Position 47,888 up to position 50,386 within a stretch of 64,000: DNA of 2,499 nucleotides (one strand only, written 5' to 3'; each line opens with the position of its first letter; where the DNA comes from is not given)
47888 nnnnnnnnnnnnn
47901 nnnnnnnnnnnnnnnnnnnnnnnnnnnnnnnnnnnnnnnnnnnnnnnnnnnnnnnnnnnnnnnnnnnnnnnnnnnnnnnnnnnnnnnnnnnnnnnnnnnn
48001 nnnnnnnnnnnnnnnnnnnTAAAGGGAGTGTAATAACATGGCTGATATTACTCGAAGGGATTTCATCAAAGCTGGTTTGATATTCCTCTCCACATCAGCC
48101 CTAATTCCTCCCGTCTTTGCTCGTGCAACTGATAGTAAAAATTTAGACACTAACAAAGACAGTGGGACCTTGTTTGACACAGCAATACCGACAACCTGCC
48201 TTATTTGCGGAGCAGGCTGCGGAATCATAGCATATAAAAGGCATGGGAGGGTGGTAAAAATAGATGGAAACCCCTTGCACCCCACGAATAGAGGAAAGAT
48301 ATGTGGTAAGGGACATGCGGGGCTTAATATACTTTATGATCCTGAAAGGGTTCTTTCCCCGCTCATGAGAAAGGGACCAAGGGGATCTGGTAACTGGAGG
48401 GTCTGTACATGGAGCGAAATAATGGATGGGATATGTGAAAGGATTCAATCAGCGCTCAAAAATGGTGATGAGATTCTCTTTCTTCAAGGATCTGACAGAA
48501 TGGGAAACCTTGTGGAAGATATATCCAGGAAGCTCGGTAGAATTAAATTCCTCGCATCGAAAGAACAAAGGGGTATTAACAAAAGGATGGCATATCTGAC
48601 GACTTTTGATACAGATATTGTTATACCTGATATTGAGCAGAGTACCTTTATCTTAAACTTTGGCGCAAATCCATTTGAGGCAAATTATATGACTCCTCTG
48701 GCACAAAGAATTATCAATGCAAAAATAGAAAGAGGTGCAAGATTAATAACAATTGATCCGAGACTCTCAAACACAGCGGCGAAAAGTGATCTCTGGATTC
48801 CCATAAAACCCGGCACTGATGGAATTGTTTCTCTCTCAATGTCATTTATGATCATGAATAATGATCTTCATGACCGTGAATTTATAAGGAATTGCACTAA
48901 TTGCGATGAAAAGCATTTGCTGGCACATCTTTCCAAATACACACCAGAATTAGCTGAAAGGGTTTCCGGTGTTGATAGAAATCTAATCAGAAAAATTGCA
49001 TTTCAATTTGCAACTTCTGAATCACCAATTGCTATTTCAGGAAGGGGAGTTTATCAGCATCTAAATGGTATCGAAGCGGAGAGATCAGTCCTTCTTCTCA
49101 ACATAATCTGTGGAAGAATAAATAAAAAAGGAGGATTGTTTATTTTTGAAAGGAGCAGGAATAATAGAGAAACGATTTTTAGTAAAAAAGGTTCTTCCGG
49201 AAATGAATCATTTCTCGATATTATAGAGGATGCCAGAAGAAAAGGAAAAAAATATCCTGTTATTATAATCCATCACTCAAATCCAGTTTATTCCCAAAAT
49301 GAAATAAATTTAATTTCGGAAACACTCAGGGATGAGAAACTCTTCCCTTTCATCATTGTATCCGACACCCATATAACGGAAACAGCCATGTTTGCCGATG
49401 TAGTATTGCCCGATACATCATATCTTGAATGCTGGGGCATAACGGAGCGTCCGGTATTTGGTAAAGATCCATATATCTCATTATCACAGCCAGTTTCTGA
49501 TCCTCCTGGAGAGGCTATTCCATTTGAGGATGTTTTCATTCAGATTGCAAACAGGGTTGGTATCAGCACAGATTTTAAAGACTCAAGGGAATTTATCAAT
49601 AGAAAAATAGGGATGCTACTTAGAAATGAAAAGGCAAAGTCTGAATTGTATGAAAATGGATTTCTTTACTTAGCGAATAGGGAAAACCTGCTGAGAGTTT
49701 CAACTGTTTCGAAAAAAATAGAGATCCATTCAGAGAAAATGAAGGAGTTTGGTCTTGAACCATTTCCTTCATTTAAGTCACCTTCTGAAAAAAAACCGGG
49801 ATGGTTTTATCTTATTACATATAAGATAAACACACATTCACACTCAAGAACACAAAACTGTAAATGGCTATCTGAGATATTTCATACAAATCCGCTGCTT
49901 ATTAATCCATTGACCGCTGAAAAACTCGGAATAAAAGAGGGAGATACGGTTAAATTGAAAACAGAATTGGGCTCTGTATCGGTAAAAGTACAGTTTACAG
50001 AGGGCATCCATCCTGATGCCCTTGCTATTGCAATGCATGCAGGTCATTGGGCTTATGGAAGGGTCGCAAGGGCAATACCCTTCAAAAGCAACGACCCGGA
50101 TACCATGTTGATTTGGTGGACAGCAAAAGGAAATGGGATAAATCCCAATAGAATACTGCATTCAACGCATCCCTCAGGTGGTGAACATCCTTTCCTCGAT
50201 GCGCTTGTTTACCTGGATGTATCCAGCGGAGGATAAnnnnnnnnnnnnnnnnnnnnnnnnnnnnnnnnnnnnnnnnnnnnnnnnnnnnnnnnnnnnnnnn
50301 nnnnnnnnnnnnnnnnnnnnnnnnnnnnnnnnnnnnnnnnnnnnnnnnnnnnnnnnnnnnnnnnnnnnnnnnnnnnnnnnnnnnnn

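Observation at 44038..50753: Candidate undescribed respiratory module: Psr-like molybdoenzyme with two multiheme cytochromes, an SPFH protein and a pseudo-receiver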

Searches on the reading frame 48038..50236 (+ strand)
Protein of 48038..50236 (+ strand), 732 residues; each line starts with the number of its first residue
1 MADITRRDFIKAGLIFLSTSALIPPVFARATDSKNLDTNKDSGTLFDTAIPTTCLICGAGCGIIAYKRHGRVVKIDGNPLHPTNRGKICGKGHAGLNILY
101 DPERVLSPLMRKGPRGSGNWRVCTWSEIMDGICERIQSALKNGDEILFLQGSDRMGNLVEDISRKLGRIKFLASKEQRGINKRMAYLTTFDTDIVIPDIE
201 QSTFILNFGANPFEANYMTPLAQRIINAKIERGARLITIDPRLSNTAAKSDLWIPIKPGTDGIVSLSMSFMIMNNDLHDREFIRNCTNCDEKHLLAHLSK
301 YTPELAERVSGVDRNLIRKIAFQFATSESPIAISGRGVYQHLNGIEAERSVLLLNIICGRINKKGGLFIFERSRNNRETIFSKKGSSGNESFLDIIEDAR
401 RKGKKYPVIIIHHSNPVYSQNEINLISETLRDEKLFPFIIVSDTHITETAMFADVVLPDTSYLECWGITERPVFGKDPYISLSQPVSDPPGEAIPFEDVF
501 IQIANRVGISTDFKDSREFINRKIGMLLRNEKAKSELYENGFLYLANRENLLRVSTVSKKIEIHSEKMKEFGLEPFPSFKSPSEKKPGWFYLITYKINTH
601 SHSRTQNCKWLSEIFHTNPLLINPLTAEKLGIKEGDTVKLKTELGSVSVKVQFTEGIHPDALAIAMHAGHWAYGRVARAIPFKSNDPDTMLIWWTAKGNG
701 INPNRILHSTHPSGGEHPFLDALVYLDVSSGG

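Call 4: search_protein_families(library=pfam, proteins=[window:48038-50236:+], max_evalue=0.01)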
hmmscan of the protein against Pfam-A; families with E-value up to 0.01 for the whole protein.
window:48038-50236:+ (732 aa): 3 families
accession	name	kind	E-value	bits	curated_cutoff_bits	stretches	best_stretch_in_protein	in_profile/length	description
PF00384.28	Molybdopterin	-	1.9e-35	123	24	1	104-502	1-349/353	Molybdopterin oxidoreductase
PF01568.27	Molydop_binding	-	7.2e-19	68.3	26.8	1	590-674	1-83/110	Molydopterin dinucleotide binding domain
PF04879.21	Molybdop_Fe4S4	-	4.3e-16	59.1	22.7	1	49-101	3-55/55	Molybdopterin oxidoreductase Fe4S4 domain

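Call 5: search_protein_families(library=ncbifam, proteins=[window:48038-50236:+], max_evalue=0.01)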
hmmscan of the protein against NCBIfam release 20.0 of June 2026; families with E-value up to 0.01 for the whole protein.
window:48038-50236:+ (732 aa): 28 families (the best 25 are shown)
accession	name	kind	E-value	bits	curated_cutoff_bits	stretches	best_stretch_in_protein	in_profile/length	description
NF012032.0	PRK15488.1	equivalog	7.3e-95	318.5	694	3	3-373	2-367/759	thiosulfate reductase PhsA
TIGR01591.1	Fdh-alpha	equivalog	6.4e-73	245.9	666.25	2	52-376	1-326/672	formate dehydrogenase subunit alpha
TIGR02166.1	dmsA_ynfE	subfamily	3.1e-70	237.2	777.7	2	4-366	1-396/794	DMSO/selenate family reductase complex A subunit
NF041783.2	mnquin_red_QrcB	equivalog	5e-59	200.1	440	1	49-675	52-659/695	menaquinone reductase molybdopterin-binding-like subunit QrcB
NF041714.1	arsenate_red_ArrA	equivalog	6.1e-49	166.9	1600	4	18-291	22-300/848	arsenate respiratory reductase molybdopterin-containing subunit ArrA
NF047855.1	AssmNtatRedNasC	equivalog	2.1e-48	165.1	1100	3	47-365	18-340/708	assimilatory nitrate reductase catalytic subunit NasC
TIGR03479.1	DMSO_red_II_alp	subfamily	2.1e-44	151.8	984.75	4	52-287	61-307/913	molybdopterin-dependent oxidoreductase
NF041885.1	selenate_YnfE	exception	1.2e-40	139.1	1675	3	43-366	42-403/805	selenate/tellurate reductase subunit YnfE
NF011566.1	PRK14990.1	exception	1.6e-39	135.6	1600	3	2-366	12-416/814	dimethylsulfoxide reductase subunit A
TIGR01553.1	formate-DH-alph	equivalog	2.7e-38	131.4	814.2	3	4-138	2-138/1009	formate dehydrogenase-N subunit alpha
NF041884.1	selenate_YnfF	exception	3.3e-38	131.1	1650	2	5-366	2-396/798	selenate/tellurate reductase subunit YnfF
NF011567.1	PRK14991.1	equivalog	1.4e-35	122.3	1750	4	590-675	880-964/1022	tetrathionate reductase subunit TtrA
TIGR00509.1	bisC_fam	subfamily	6.6e-33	113.9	1017.55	3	200-382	166-358/772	molybdopterin guanine dinucleotide-containing S/N-oxide reductase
TIGR01706.1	NAPA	equivalog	9.3e-30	103.6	930.55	1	4-288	2-292/830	periplasmic nitrate reductase subunit alpha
NF010055.0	PRK13532.1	equivalog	4.2e-29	101.4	904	1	3-289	2-293/830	nitrate reductase catalytic subunit NapA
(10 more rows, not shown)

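Call 7: find_homologous_proteins(query=window:48038-50236:+, max_evalue=1e-20)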
Query window:48038-50236:+ (732 aa): 787 proteins with E <= 1e-20 among 8000 candidates; the best 120 are listed.
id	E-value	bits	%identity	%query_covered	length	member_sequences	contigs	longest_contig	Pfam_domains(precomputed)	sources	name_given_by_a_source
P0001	0.0e+0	1694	100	100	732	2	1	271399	PF00384.28,PF01568.28,PF04879.22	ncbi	-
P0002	0.0e+0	1233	71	100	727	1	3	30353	PF00384.28,PF01568.28,PF04879.22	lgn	-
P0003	6.2e-162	559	39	99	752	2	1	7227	PF00384.28,PF01568.28,PF04879.22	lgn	-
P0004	1.6e-160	554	42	92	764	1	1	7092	PF00384.28,PF01568.28,PF04879.22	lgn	-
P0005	2.3e-157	543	39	99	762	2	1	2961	PF00384.28,PF01568.28,PF04879.22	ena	-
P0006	1.9e-154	534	38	99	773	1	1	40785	PF00384.28,PF01568.28,PF04879.22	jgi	-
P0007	4.2e-154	533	39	99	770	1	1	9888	PF00384.28,PF01568.28,PF04879.22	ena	-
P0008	5.0e-154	532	38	99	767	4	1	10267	PF00384.28,PF01568.28,PF04879.22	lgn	-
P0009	5.3e-154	532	39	99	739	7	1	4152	PF00384.28,PF01568.28,PF04879.22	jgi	jgi:anaerobic selenocysteine-containing dehydrogenase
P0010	1.2e-152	528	38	99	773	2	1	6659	PF00384.28,PF01568.28,PF04879.22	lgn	-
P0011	2.3e-152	527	37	99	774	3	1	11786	PF00384.28,PF01568.28,PF04879.22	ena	-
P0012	5.4e-151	522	38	99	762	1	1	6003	PF00384.28,PF01568.28,PF04879.22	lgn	-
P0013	1.1e-150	521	37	99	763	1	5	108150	PF00384.28,PF01568.28,PF04879.22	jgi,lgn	jgi:anaerobic selenocysteine-containing dehydrogenase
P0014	1.1e-150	521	38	98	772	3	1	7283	PF00384.28,PF01568.28,PF04879.22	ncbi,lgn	-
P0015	2.0e-150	520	37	99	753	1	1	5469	PF00384.28,PF01568.28,PF04879.22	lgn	-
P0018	2.9e-148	513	37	97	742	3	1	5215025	PF00384.28,PF01568.28,PF04879.22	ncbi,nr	ncbi:MAG: molybdopterin-dependent oxidoreductase [bacterium]|nr:MAG: molybdopterin-dependent oxidore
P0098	3.6e-135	470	35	98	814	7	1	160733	PF00384.28,PF01568.28,PF04879.22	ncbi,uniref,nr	ncbi:dehydrogenase [Desulfosporosinus metallidurans]|uniref:Dehydrogenase n=1 Tax=Desulfosporosinus 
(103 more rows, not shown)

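Call 8: find_encoding_contigs(protein=P0002, flank=10000, max_places=3)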
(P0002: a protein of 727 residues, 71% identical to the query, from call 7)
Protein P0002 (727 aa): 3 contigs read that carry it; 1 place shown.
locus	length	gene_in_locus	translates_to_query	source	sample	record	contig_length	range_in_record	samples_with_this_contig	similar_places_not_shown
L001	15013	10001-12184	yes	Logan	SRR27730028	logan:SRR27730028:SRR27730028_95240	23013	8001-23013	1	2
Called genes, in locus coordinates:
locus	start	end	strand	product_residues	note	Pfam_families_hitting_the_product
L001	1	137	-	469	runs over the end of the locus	PF00342:PGI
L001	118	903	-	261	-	PF02146:SIR2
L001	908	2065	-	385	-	PF02515:CoA_transf_3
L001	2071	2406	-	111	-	PF02036:SCP2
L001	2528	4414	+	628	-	PF00672:HAMP, PF00989:PAS, PF08448:PAS_4, PF13426:PAS_9, PF00512:HisKA, PF02518:HATPase_c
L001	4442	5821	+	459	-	PF00072:Response_reg, PF00158:Sigma54_activat, PF14532:Sigma54_activ_2, PF00004:AAA (faint), PF07724:AAA_2 (weak), PF07728:AAA_5, PF25601:AAA_lid_14, PF02954:HTH_8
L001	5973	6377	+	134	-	PF00072:Response_reg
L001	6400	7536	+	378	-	PF14522:Cytochrome_C7 (faint), PF22113:Mtrc-MtrF_II-IV_dom (faint), PF13435:Cytochrome_C554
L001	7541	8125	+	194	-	PF13237:Fer4_10 (faint), PF12838:Fer4_7 (faint), PF13187:Fer4_9 (faint), PF13247:Fer4_11, PF12797:Fer4_2 (weak), PF12837:Fer4_6 (weak), PF00037:Fer4 (weak)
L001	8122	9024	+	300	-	PF03916:NrfD, PF14589:NrfD_2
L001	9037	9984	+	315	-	PF01145:Band_7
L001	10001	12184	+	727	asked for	PF04879:Molybdop_Fe4S4, PF00384:Molybdopterin, PF01568:Molydop_binding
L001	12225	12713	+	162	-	PF03264:Cytochrom_NNT (faint), PF09699:Paired_CXXCH_1 (faint), PF14522:Cytochrome_C7 (faint), PF14537:Cytochrom_c3_2 (faint)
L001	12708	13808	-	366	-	PF01950:FBPase_3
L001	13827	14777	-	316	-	PF01073:3Beta_HSD, PF01370:Epimerase, PF02719:Polysacc_synt_2, PF04321:RmlD_sub_bind, PF07993:NAD_binding_4, PF08659:KR (weak), PF16363:GDP_Man_Dehyd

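Call 9: find_encoding_contigs(protein=P0001, flank=10000, max_places=2)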
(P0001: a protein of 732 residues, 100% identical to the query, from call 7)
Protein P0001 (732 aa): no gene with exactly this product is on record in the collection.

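Call 10: find_encoding_contigs(protein=P0003, flank=8000, max_places=2)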
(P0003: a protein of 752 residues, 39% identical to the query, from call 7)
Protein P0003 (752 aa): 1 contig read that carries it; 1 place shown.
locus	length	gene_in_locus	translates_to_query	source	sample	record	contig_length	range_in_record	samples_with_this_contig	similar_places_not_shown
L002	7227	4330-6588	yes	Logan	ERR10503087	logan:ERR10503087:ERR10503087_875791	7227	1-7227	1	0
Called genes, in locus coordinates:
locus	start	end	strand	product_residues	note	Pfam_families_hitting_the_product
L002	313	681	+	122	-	PF00072:Response_reg (weak)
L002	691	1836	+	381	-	PF22113:Mtrc-MtrF_II-IV_dom (faint), PF14522:Cytochrome_C7 (faint), PF13435:Cytochrome_C554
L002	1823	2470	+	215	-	PF12797:Fer4_2 (weak), PF13237:Fer4_10 (faint), PF13187:Fer4_9 (faint), PF13247:Fer4_11, PF12838:Fer4_7 (weak), PF00037:Fer4 (weak), PF12837:Fer4_6 (weak)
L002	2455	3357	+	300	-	PF03916:NrfD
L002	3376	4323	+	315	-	PF01145:Band_7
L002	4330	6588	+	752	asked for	PF04879:Molybdop_Fe4S4, PF00384:Molybdopterin, PF01568:Molydop_binding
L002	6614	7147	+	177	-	PF03264:Cytochrom_NNT (weak), PF09699:Paired_CXXCH_1 (faint), PF14522:Cytochrome_C7 (faint), PF14537:Cytochrom_c3_2 (weak)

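Call 11: find_encoding_contigs(protein=P0004, flank=8000, max_places=2)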
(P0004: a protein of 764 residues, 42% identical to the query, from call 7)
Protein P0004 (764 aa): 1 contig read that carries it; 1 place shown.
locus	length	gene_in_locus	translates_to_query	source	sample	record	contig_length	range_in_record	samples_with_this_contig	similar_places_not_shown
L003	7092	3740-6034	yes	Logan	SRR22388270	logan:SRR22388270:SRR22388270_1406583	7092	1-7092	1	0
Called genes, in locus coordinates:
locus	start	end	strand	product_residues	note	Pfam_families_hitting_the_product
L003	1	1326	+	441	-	?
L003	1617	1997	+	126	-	PF00072:Response_reg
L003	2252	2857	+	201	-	PF13187:Fer4_9 (faint), PF13534:Fer4_17 (faint), PF12797:Fer4_2 (faint), PF12837:Fer4_6 (faint), PF12838:Fer4_7 (weak), PF13247:Fer4_11, PF12838:Fer4_7 (weak), PF00037:Fer4 (weak), +1 more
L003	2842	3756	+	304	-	PF03916:NrfD, PF14589:NrfD_2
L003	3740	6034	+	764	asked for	PF04879:Molybdop_Fe4S4, PF00384:Molybdopterin, PF01568:Molydop_binding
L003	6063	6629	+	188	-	PF14522:Cytochrome_C7 (faint), PF14537:Cytochrom_c3_2 (weak)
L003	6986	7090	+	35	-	?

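Call 12: find_encoding_contigs(protein=P0006, flank=8000, max_places=2)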
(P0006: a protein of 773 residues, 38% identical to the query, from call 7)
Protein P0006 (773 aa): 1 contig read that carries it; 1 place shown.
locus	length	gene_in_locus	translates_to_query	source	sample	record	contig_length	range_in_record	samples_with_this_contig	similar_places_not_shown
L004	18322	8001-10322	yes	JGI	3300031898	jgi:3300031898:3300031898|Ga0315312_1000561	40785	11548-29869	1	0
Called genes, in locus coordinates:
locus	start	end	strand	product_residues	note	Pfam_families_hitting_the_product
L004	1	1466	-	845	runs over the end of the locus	PF10518:TAT_signal (weak), PF04879:Molybdop_Fe4S4, PF00384:Molybdopterin, PF01568:Molydop_binding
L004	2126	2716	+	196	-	-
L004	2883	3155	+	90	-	-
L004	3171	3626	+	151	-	PF00355:Rieske, PF13806:Rieske_2 (weak)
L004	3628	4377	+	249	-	PF00033:Cytochrome_B, PF13631:Cytochrom_B_N_2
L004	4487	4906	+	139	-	PF00032:Cytochrom_B_C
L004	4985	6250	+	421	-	PF02085:Cytochrom_CIII (faint), PF09699:Paired_CXXCH_1 (faint), PF14522:Cytochrome_C7 (faint), PF22113:Mtrc-MtrF_II-IV_dom (faint), PF22678:Cytochrom_c_NrfB-like (faint), PF14537:Cytochrom_c3_2 (weak)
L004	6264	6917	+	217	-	PF13183:Fer4_8 (faint), PF12797:Fer4_2 (weak), PF12838:Fer4_7 (faint), PF13187:Fer4_9 (faint), PF13247:Fer4_11, PF00037:Fer4 (weak), PF12837:Fer4_6 (weak), PF13237:Fer4_10 (weak)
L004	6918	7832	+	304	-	PF03916:NrfD, PF14589:NrfD_2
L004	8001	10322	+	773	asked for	PF04879:Molybdop_Fe4S4, PF00384:Molybdopterin, PF01568:Molydop_binding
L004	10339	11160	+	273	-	PF09699:Paired_CXXCH_1 (faint), PF14522:Cytochrome_C7 (faint), PF14537:Cytochrom_c3_2 (faint), PF22113:Mtrc-MtrF_II-IV_dom (faint)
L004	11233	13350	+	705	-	PF03264:Cytochrom_NNT, PF14522:Cytochrome_C7 (faint), PF02085:Cytochrom_CIII (faint), PF14537:Cytochrom_c3_2 (faint), PF22113:Mtrc-MtrF_II-IV_dom (weak)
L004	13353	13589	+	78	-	-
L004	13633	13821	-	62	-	-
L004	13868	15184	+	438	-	PF14522:Cytochrome_C7 (faint), PF14537:Cytochrom_c3_2 (faint)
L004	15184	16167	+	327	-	-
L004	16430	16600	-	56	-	-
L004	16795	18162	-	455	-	PF00072:Response_reg, PF00158:Sigma54_activat, PF14532:Sigma54_activ_2, PF07728:AAA_5 (weak), PF25601:AAA_lid_14, PF02954:HTH_8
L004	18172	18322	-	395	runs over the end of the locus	PF02518:HATPase_c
